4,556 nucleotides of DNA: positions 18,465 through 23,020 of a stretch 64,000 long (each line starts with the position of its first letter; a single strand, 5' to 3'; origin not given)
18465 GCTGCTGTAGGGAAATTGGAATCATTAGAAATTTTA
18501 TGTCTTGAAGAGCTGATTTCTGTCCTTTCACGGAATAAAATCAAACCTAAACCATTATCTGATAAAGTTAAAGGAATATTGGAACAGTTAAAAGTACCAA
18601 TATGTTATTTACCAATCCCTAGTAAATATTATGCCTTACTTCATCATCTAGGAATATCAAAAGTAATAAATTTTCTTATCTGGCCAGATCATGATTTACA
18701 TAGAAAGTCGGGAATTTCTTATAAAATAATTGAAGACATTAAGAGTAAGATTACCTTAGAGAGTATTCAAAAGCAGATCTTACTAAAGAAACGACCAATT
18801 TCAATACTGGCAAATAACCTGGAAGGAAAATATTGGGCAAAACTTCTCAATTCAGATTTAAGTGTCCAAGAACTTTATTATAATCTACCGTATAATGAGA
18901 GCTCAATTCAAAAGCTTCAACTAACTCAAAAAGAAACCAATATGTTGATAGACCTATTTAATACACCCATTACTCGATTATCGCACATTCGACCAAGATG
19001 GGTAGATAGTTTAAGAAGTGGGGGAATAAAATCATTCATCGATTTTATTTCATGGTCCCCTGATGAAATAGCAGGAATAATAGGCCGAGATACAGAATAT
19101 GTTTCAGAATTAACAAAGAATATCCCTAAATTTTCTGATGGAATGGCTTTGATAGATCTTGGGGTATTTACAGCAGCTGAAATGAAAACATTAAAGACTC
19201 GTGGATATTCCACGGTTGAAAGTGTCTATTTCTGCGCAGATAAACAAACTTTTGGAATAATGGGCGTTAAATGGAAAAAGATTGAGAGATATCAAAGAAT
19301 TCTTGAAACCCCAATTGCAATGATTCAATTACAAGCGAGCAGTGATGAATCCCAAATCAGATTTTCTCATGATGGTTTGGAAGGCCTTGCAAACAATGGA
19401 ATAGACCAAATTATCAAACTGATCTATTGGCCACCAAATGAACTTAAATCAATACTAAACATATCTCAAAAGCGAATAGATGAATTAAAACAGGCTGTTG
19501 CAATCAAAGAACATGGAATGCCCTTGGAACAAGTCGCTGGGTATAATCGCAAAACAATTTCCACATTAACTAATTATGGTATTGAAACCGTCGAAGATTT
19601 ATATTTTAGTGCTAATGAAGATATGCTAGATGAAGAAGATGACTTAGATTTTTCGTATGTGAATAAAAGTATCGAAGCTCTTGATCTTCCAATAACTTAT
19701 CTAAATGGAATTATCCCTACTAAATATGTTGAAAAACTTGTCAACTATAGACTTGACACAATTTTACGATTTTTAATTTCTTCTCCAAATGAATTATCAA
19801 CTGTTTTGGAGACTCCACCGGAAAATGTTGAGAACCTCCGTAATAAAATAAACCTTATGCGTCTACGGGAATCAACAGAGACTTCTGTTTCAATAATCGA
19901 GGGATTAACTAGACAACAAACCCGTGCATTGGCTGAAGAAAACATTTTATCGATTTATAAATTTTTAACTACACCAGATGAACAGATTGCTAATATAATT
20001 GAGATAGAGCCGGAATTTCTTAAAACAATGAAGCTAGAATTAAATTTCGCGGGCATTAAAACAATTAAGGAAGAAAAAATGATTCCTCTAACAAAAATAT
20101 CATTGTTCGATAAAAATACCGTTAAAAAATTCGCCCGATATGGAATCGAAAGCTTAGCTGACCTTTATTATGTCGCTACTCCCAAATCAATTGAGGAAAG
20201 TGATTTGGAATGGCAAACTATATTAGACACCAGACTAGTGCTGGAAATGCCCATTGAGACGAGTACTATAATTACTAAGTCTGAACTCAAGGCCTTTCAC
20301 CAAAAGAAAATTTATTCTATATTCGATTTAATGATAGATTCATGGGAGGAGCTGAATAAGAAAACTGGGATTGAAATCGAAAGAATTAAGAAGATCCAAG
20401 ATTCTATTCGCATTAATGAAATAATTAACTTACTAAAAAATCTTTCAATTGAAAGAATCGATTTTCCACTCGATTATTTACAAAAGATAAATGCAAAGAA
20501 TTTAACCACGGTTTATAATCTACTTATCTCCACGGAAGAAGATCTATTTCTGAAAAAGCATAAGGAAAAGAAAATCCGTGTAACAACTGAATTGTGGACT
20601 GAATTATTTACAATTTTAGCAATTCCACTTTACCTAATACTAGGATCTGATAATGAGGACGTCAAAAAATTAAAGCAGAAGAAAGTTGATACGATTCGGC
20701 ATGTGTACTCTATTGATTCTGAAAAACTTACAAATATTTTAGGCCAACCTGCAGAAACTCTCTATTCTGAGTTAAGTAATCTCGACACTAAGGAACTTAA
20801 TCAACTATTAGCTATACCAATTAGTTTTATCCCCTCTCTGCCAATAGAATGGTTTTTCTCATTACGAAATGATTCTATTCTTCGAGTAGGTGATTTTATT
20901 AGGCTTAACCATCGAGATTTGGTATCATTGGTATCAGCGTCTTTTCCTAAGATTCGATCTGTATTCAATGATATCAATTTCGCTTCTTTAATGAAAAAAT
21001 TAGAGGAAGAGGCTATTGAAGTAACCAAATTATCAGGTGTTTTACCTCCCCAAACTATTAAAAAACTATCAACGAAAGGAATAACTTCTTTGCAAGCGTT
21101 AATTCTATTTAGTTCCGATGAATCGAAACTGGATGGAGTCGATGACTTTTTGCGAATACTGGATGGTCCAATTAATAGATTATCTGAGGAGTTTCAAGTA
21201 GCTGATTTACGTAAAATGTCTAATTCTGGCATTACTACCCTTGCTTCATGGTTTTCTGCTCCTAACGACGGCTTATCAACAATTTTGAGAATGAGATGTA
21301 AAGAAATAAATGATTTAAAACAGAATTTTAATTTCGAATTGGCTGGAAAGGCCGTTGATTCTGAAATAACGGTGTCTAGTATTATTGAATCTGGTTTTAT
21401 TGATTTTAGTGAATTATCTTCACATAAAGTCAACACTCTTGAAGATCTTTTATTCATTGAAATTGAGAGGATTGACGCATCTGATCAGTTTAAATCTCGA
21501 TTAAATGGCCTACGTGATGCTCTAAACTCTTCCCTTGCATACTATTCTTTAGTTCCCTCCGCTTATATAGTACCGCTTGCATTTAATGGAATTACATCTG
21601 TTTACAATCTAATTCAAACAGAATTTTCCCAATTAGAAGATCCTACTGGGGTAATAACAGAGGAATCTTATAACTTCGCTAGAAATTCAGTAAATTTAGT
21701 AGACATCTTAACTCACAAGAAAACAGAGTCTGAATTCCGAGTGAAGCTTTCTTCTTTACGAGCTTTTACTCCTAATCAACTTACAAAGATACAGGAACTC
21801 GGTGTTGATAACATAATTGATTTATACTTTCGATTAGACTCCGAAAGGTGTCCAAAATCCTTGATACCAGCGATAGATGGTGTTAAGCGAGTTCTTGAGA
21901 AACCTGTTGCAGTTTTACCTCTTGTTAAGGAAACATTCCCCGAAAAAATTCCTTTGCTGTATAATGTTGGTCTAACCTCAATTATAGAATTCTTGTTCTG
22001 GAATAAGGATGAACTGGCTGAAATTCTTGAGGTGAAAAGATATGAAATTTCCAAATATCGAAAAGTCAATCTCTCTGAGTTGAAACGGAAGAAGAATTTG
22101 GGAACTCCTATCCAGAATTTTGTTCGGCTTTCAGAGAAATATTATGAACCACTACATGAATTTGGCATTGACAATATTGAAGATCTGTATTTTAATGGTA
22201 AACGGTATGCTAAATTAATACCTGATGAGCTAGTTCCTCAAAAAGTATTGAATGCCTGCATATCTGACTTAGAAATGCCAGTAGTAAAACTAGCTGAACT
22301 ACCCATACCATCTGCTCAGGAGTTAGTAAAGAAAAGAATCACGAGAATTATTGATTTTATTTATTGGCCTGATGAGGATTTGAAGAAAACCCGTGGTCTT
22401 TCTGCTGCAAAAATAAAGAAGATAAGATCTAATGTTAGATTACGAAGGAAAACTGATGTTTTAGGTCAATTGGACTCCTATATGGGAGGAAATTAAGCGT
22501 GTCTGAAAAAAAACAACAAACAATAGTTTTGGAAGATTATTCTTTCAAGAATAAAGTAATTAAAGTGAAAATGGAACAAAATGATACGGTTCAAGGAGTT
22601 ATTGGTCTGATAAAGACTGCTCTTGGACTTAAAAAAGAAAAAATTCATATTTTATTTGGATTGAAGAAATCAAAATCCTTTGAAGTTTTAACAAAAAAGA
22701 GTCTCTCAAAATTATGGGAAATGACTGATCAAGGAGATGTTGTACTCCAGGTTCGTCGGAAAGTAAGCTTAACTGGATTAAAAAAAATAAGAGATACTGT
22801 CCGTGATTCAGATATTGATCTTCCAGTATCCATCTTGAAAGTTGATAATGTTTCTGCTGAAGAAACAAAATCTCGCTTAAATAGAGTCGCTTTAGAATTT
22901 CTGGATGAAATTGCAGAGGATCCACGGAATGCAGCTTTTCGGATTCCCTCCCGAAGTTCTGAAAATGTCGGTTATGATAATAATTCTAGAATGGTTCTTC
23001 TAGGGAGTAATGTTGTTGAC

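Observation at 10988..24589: Collinear gyrB-gyrA-top6B-top6A(-orf222) cluster joins two different type II topoisomerases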

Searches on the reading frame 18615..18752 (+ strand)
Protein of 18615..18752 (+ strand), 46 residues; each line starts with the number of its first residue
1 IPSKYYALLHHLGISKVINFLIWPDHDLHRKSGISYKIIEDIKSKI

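Call 71: search_solved_structures(query=A4, max_evalue=10, show_alignments=3)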
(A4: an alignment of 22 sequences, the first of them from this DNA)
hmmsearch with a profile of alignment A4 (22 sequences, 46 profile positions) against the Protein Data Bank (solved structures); distinct sequences matched with E-value up to 10: 25.
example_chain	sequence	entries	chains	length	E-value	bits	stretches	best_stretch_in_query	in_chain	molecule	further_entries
8vd6_A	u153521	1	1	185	9.9e-07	31.8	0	26-43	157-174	CAP REPEAT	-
8t6r_A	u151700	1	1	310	0.016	18.5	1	15-41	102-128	Major membrane protein I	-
9ui4_C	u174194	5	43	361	0.031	17.5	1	1-35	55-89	DNA repair protein RAD51 homolog 1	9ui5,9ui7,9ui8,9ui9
7upo_C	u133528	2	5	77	0.092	16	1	17-46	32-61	DHT03 protein C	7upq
1doq_A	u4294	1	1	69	0.17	15.2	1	7-45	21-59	RNA POLYMERASE ALPHA SUBUNIT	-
7upp_C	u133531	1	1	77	0.21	14.9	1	17-46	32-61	DHT03 protein C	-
8i23_A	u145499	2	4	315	0.3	14.4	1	9-45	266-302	DNA-directed RNA polymerase subunit alpha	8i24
7ej6_B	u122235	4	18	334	0.31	14.3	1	3-44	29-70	HLJ1_G0016300.mRNA.1.CDS.1 | Meiotic recombination protein DMC1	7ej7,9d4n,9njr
8xzv_A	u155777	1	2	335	0.35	14.2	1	1-45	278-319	DNA-directed RNA polymerase subunit alpha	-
1b22_A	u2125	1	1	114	0.38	14.1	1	1-35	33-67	DNA REPAIR PROTEIN RAD51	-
9zzr_F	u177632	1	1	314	0.41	13.9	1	1-35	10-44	DNA repair protein RAD51 homolog 1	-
9zzr_R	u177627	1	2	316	0.42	13.9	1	1-35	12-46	DNA repair protein RAD51 homolog 1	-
9zzr_W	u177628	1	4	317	0.42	13.9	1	1-35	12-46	DNA repair protein RAD51 homolog 1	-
3d9i_A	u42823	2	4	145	0.44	13.9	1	9-32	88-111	RNA-binding protein 16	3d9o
5jzc_A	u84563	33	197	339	0.49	13.7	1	1-35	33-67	DNA repair protein RAD51 homolog 1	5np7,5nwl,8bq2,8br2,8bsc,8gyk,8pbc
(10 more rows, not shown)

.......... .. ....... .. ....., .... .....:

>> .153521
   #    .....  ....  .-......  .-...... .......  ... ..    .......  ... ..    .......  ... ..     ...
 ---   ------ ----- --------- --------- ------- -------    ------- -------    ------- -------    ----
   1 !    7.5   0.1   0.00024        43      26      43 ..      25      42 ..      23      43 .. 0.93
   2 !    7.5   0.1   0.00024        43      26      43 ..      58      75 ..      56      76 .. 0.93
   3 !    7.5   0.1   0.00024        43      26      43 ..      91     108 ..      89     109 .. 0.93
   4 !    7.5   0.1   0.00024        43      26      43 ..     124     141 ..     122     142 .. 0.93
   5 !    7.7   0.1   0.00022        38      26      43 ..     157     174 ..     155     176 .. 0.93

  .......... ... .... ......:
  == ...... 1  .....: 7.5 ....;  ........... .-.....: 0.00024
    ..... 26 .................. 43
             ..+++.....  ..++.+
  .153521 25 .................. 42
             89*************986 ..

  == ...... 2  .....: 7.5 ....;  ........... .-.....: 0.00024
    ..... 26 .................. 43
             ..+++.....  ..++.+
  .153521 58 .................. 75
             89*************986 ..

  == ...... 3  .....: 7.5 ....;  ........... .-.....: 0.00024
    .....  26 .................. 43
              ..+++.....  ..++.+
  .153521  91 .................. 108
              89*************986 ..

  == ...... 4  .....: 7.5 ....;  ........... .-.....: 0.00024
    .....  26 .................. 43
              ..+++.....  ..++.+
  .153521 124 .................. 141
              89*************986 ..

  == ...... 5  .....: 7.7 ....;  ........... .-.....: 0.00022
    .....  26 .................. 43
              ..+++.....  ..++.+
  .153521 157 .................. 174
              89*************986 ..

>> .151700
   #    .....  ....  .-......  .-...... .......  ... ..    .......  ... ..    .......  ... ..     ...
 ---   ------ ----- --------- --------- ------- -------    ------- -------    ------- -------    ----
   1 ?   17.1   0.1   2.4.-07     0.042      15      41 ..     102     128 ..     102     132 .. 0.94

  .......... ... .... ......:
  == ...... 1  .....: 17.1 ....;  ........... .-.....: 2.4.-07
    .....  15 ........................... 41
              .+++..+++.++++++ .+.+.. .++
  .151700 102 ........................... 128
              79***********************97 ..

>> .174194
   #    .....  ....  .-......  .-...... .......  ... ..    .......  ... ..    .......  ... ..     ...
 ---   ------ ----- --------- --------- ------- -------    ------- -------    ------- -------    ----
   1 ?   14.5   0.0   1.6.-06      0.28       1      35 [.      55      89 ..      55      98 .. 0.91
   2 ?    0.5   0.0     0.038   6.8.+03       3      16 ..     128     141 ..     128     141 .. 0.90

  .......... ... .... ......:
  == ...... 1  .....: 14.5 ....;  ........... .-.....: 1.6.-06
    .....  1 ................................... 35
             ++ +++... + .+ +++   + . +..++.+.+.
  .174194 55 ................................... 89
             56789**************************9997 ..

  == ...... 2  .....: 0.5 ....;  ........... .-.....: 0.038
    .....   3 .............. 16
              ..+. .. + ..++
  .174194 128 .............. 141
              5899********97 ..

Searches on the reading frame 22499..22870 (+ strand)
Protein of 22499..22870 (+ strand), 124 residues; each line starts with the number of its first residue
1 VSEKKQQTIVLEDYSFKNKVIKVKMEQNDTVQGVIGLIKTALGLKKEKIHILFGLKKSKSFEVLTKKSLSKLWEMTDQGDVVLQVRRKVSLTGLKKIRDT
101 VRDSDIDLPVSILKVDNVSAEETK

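Call 34: search_protein_families(library=pfam, proteins=[window:22499-22870:+], max_evalue=10)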
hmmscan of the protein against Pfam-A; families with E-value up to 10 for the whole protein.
window:22499-22870:+ (124 aa): 3 families
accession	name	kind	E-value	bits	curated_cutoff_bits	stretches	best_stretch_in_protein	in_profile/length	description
PF23057.1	RBD_ZCCHC3_1st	-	0.029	15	27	1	35-74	22-64/78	ZCCHC3, first RNA-binding domain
PF14836.12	Ubiquitin_3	-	0.053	13.9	24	1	18-68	11-61/88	Ubiquitin-like domain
PF23952.1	LRR_EndoS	-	0.1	13.3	27.9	1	25-96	11-83/116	Endo-beta-N-acetylglucosaminidase EndoS LRR domain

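Call 96: search_solved_structures(query=window:22499-22870:+, max_evalue=10)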
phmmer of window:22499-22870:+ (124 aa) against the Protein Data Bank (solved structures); distinct sequences matched with E-value up to 10: 21.
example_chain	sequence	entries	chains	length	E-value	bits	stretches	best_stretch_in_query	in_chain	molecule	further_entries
8q7r_U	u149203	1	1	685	6.6e-07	32.7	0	17-67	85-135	Ubiquitin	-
8pql_U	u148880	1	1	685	1.1e-06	31.9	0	17-67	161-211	Ubiquitin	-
8pql_E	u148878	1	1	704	1.5e-06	31.6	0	17-67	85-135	Polyubiquitin-C,Nucleotide exchange factor SIL1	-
5b83_A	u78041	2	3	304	3.2e-05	27.3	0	17-67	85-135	tetra ubiquitin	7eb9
7yui_A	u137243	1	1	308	3.4e-05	27.2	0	17-68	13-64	Polyubiquitin-C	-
5h07_A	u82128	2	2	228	0.001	22.4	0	17-67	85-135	Polyubiquitin-C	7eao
5vix_A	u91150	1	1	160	0.0015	21.9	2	17-68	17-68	Polyubiquitin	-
5oe7_B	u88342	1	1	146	0.047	17.1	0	17-69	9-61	Polyubiquitin-C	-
6njd_A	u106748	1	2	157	0.048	17.1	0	17-69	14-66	Di-ubiquitin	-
6kbe_G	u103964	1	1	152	0.055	16.9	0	17-67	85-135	Polyubiquitin-C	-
2y5b_B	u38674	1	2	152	0.056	16.8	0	17-69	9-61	UBIQUITIN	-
3wxe_B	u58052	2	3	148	0.057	16.8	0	17-69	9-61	Ubiquitin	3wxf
2zvn_A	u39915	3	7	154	0.058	16.8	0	17-68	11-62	UBC protein | Ubiquitin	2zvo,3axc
2w9n_A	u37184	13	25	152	0.059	16.8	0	17-69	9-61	UBIQUITIN | Polyubiquitin-C | Polyubiquitin-B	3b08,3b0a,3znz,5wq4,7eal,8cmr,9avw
7tv4_C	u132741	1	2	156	0.059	16.8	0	17-68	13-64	Polyubiquitin-C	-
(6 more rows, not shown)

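Call 99: search_solved_structures(query=A8, max_evalue=10, show_alignments=1)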
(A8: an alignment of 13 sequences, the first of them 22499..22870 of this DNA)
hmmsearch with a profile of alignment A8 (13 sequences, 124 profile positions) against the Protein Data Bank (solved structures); distinct sequences matched with E-value up to 10: 201 (the best 60 are shown).
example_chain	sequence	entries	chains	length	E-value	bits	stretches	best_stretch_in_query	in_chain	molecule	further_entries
8q7r_U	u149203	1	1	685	2.4e-13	53.5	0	16-71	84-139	Ubiquitin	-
8pql_U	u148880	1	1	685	6.3e-13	52.1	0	16-71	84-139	Ubiquitin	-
8pql_E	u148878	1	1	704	8e-13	51.8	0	16-71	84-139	Polyubiquitin-C,Nucleotide exchange factor SIL1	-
5b83_A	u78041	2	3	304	6.3e-08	36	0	16-71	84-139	tetra ubiquitin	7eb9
7yui_A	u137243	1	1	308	8.7e-08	35.5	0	16-71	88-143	Polyubiquitin-C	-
5h07_A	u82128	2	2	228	3.2e-06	30.4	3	16-71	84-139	Polyubiquitin-C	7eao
5vix_A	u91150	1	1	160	6.3e-06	29.5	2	1-71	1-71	Polyubiquitin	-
6njd_A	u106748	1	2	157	0.00028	24.2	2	16-71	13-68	Di-ubiquitin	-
5oe7_B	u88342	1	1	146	0.00031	24.1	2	16-71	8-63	Polyubiquitin-C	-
2y5b_B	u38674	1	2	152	0.00033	24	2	16-71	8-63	UBIQUITIN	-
6kbe_G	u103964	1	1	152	0.00034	23.9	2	16-71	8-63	Polyubiquitin-C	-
3wxe_B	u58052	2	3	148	0.00037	23.8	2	16-71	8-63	Ubiquitin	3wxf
2zvn_A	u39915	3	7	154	0.00037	23.8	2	16-71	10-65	UBC protein | Ubiquitin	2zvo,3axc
2w9n_A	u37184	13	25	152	0.00038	23.8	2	16-71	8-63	UBIQUITIN | Polyubiquitin-C | Polyubiquitin-B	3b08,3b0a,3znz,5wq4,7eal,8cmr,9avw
7tv4_C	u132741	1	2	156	0.00038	23.8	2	16-71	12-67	Polyubiquitin-C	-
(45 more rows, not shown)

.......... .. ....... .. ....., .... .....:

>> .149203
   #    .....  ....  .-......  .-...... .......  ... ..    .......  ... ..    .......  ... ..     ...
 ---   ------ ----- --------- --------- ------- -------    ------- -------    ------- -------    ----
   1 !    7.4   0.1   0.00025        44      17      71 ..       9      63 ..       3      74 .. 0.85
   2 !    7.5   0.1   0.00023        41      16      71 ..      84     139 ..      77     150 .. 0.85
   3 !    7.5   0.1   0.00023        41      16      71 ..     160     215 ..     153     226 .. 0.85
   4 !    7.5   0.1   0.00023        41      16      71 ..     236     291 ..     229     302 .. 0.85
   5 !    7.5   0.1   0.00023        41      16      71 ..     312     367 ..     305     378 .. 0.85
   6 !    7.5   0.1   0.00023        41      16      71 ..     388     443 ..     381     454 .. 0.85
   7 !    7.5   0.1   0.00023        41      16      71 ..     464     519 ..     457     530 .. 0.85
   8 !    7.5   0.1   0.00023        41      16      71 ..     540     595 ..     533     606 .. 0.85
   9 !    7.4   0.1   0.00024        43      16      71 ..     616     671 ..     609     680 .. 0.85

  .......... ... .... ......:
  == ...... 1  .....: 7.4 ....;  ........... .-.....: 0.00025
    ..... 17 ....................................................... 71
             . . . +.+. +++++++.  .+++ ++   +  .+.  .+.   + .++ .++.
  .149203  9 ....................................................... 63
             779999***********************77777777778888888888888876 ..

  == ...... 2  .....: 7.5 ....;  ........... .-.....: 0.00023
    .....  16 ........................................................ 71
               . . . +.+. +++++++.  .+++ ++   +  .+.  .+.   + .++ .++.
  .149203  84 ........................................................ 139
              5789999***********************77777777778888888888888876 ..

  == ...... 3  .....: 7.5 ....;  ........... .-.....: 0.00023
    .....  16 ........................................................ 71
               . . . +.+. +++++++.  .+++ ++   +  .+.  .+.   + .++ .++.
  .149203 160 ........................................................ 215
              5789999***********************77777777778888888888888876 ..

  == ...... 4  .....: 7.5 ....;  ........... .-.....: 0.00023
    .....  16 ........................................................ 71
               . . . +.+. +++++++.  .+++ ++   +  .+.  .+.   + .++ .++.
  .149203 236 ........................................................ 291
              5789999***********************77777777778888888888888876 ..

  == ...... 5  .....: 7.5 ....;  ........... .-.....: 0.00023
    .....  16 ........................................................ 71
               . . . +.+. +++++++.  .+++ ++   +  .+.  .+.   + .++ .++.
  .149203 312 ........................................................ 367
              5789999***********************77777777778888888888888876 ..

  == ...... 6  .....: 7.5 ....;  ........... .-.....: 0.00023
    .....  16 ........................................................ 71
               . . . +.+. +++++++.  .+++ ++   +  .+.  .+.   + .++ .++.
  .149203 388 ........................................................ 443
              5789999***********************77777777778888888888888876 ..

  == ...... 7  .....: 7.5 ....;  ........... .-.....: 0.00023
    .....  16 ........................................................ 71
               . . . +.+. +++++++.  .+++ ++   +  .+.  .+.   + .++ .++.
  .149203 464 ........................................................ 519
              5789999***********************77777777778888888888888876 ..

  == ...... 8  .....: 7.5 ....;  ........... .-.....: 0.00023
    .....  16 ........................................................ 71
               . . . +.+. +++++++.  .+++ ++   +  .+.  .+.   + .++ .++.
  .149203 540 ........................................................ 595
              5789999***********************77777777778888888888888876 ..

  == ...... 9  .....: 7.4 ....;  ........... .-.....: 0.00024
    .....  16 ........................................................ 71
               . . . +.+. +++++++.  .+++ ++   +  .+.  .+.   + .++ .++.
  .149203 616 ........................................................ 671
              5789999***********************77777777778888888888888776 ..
